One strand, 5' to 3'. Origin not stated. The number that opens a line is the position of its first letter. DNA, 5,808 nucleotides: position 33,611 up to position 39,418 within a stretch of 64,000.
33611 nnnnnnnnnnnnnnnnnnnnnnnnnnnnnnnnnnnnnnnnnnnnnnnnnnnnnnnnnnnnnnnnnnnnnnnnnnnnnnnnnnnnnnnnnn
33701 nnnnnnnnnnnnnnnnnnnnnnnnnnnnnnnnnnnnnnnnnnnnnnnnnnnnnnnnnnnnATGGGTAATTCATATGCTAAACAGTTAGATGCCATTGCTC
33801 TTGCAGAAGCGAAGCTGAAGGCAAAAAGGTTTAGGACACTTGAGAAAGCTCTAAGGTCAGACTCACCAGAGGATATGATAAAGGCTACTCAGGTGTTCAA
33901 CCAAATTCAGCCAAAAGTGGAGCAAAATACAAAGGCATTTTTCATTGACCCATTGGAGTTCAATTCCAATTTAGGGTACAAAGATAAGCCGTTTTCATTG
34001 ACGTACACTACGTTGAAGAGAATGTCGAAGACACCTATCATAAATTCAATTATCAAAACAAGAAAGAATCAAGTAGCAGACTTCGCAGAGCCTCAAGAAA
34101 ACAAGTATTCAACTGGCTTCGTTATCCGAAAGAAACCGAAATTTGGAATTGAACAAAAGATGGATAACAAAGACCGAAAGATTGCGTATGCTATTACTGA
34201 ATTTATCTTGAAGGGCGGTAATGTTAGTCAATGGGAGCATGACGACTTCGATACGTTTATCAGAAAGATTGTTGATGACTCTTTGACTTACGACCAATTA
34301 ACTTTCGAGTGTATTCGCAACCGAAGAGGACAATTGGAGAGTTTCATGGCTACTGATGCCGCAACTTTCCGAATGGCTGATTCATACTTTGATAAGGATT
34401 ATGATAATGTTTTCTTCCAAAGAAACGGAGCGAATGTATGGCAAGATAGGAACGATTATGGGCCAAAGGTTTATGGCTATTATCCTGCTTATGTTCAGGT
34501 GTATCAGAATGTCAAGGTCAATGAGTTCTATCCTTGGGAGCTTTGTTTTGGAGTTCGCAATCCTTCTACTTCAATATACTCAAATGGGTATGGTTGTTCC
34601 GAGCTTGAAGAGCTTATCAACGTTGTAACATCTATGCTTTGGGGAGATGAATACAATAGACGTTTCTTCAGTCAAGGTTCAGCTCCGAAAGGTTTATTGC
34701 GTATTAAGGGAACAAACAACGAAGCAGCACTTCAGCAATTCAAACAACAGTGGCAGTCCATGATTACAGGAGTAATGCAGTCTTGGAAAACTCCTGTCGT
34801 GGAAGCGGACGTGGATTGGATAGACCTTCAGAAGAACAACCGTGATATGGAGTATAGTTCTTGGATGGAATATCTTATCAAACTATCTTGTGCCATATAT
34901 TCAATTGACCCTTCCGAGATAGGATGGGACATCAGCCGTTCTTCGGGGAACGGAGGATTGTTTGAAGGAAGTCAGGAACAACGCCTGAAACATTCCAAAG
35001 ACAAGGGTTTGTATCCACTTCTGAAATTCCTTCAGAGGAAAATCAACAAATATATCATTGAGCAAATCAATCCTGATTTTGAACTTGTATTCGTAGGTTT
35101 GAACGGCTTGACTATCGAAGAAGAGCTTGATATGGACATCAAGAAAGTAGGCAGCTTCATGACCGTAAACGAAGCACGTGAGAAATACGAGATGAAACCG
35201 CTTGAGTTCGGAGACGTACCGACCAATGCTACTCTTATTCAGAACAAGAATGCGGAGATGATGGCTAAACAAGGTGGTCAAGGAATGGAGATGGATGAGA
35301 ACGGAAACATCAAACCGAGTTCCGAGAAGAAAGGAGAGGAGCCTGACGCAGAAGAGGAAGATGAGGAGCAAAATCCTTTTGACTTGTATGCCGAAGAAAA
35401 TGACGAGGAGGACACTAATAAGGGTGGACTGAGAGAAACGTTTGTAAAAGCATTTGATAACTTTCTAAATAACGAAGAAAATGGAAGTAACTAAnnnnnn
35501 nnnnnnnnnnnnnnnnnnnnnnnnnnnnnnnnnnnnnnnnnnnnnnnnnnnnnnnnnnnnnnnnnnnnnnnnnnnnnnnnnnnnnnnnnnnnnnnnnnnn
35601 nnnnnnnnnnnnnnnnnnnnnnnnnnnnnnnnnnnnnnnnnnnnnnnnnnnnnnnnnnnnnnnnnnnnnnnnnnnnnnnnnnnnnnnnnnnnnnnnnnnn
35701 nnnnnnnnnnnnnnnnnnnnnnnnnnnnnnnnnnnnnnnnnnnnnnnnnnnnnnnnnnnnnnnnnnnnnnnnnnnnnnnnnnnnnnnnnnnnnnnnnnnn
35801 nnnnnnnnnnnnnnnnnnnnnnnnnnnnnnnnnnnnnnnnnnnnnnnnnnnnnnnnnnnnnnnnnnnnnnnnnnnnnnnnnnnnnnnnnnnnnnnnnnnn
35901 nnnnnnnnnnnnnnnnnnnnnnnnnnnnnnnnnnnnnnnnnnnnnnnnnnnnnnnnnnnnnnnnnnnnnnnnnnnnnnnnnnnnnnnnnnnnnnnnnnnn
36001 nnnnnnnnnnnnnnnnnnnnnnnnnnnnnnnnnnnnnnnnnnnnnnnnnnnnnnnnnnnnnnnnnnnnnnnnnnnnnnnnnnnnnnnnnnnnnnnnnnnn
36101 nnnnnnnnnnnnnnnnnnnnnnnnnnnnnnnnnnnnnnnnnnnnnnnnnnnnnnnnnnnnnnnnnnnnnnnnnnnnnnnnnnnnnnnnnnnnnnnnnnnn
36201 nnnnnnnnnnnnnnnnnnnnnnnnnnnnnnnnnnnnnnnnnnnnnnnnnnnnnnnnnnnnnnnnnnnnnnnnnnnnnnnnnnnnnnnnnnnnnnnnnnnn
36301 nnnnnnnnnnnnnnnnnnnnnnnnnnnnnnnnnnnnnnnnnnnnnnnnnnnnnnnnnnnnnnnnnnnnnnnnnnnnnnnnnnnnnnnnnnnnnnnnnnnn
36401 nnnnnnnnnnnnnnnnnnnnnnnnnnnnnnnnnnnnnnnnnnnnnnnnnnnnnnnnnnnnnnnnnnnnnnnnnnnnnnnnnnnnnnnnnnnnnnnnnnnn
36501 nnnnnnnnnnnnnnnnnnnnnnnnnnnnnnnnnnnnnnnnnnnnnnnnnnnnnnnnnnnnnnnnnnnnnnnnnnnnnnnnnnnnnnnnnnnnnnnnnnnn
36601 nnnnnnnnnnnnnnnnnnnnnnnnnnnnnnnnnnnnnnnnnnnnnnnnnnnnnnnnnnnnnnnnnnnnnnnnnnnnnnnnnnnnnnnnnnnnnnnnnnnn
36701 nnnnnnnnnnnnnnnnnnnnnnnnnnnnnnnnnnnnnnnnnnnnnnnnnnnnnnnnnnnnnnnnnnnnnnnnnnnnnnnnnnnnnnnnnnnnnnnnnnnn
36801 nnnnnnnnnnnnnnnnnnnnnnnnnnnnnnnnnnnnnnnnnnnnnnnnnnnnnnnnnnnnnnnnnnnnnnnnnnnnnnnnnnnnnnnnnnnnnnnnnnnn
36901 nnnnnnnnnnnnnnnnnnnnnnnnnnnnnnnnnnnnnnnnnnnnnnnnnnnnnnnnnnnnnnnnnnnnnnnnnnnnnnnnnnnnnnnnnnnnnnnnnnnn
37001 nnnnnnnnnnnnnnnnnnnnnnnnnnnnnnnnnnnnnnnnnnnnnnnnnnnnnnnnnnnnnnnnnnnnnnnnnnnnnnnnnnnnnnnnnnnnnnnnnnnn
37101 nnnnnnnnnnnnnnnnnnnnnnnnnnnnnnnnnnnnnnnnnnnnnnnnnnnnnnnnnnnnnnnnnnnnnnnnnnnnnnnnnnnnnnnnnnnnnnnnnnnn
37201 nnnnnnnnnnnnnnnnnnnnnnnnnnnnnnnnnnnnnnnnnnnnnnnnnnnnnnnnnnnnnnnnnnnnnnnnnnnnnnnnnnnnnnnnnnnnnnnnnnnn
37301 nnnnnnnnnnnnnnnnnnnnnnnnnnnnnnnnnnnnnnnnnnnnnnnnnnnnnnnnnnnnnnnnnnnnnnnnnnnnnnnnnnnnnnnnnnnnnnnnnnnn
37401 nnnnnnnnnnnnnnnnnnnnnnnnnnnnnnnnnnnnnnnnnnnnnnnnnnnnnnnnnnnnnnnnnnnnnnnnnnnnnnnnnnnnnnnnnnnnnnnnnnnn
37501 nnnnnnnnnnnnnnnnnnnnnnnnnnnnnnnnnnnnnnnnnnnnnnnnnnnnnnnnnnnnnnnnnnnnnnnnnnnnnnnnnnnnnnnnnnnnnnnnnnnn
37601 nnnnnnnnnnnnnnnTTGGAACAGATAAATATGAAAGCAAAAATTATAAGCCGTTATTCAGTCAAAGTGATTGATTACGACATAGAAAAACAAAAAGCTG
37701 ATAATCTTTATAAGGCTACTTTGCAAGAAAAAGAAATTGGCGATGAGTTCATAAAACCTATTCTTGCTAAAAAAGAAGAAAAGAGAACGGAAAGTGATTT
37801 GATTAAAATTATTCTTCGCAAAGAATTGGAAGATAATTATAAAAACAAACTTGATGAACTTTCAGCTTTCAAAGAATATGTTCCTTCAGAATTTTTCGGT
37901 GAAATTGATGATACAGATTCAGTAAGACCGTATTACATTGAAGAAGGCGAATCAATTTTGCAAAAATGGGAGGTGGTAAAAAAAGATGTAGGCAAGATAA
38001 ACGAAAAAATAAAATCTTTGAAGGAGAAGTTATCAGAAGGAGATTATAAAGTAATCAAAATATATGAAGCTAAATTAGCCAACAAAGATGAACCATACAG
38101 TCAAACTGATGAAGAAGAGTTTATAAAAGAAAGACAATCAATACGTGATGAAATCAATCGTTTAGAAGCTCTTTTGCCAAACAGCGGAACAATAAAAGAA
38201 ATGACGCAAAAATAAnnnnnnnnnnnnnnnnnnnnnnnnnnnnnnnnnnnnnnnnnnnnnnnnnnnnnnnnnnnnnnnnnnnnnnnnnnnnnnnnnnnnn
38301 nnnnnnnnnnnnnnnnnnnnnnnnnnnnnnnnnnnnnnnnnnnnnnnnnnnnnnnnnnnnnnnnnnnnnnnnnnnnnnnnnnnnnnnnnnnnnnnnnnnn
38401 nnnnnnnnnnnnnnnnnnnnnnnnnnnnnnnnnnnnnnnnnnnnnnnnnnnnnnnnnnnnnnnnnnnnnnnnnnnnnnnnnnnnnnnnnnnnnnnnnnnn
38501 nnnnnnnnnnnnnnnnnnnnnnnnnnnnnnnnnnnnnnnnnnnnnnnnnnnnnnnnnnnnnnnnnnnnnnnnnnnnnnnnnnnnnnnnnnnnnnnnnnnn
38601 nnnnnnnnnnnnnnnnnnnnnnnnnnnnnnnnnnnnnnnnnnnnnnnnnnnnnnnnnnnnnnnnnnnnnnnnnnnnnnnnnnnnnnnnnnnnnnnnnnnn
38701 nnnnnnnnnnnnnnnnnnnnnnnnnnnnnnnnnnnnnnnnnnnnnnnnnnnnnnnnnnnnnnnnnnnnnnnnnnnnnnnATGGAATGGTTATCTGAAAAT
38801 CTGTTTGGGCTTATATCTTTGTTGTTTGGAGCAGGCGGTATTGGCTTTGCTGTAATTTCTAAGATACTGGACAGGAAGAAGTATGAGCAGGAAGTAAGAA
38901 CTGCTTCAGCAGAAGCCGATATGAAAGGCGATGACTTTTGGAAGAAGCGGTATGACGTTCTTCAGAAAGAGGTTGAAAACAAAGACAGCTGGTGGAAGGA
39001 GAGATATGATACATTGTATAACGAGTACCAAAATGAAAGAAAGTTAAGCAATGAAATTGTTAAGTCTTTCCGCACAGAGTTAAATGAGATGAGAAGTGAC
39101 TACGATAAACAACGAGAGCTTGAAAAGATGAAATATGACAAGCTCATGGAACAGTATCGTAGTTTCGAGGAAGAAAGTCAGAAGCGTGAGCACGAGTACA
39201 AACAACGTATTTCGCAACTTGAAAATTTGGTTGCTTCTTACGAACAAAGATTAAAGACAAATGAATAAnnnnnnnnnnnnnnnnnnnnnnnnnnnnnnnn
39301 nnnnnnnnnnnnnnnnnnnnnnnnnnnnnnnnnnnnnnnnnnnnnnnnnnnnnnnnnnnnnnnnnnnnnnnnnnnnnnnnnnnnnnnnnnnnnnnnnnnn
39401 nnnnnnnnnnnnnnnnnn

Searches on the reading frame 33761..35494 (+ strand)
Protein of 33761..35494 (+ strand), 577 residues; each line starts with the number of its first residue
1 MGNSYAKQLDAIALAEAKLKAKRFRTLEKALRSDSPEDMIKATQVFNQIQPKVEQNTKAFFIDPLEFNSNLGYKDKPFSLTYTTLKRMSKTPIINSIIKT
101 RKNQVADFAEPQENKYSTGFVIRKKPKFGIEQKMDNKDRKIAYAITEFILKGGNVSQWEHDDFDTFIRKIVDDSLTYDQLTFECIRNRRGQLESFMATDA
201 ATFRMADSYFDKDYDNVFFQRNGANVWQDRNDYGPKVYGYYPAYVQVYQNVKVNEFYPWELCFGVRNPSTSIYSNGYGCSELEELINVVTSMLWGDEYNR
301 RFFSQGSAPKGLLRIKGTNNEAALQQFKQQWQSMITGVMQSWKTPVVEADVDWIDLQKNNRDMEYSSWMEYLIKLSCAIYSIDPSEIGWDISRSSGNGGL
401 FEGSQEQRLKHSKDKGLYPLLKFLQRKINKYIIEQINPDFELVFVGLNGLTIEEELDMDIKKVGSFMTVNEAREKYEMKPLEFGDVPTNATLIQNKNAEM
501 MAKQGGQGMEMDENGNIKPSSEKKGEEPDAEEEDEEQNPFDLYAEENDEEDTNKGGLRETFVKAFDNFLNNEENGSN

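Call 13: search_protein_families(library=phrogs, proteins=[window:33761-35494:+], max_evalue=0.001)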
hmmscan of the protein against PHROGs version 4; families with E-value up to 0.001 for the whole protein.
window:33761-35494:+ (577 aa): 6 families
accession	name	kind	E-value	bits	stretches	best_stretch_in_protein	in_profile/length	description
phrog_12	-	head and packaging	1.5e-49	170.6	1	42-552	47-477/646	portal protein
phrog_15361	-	head and packaging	2.3e-41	143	1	67-347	64-326/328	portal protein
phrog_11117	-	head and packaging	3.7e-36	125.9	1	316-548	4-242/264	portal protein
phrog_2662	-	head and packaging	1.3e-31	111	1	241-567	170-502/717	portal protein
phrog_37955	-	head and packaging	6.4e-13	48.7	1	243-521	237-521/945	portal protein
phrog_5929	-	head and packaging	1.5e-08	35.3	1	296-506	5-215/228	portal protein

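Call 14: search_protein_families(library=pfam, proteins=[window:33761-35494:+], max_evalue=0.001)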
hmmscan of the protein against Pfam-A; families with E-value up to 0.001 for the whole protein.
window:33761-35494:+ (577 aa): 1 family
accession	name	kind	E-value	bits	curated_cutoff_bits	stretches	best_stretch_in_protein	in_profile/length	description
PF04860.17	Phage_portal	-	9.8e-19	68.1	39.1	1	165-475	53-319/321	Phage portal protein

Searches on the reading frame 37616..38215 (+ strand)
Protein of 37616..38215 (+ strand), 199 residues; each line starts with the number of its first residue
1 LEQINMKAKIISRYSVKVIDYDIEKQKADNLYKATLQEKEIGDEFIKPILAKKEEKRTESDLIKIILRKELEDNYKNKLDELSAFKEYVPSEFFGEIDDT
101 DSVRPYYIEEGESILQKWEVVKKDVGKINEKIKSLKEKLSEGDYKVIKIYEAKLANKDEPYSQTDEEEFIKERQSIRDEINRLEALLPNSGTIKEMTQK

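Call 13: search_protein_families(library=phrogs, proteins=[window:37616-38215:+], max_evalue=0.001)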
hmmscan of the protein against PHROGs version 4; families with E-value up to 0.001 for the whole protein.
window:37616-38215:+ (199 aa): 1 family
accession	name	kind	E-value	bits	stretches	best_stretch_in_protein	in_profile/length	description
phrog_17180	-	unknown function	1.9e-14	54.8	1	108-187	78-153/161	-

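Call 14: search_protein_families(library=pfam, proteins=[window:37616-38215:+], max_evalue=0.001)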
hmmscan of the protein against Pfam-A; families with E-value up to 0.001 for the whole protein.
window:37616-38215:+ (199 aa): 0 families

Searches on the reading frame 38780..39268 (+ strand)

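Call 13: search_protein_families(library=phrogs, proteins=[window:38780-39268:+], max_evalue=0.001)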
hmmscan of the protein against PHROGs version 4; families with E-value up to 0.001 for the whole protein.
window:38780-39268:+ (162 aa): 1 family
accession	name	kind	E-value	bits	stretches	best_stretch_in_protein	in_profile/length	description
phrog_23256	-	unknown function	6.3e-05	23.9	0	19-60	18-59/128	-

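Call 14: search_protein_families(library=pfam, proteins=[window:38780-39268:+], max_evalue=0.001)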
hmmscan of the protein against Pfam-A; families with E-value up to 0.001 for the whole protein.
window:38780-39268:+ (162 aa): 1 family
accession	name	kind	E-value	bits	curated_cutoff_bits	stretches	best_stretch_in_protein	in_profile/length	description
PF04108.17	ATG17_like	-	0.00052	20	43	1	45-156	202-300/355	Autophagy protein ATG17-like domain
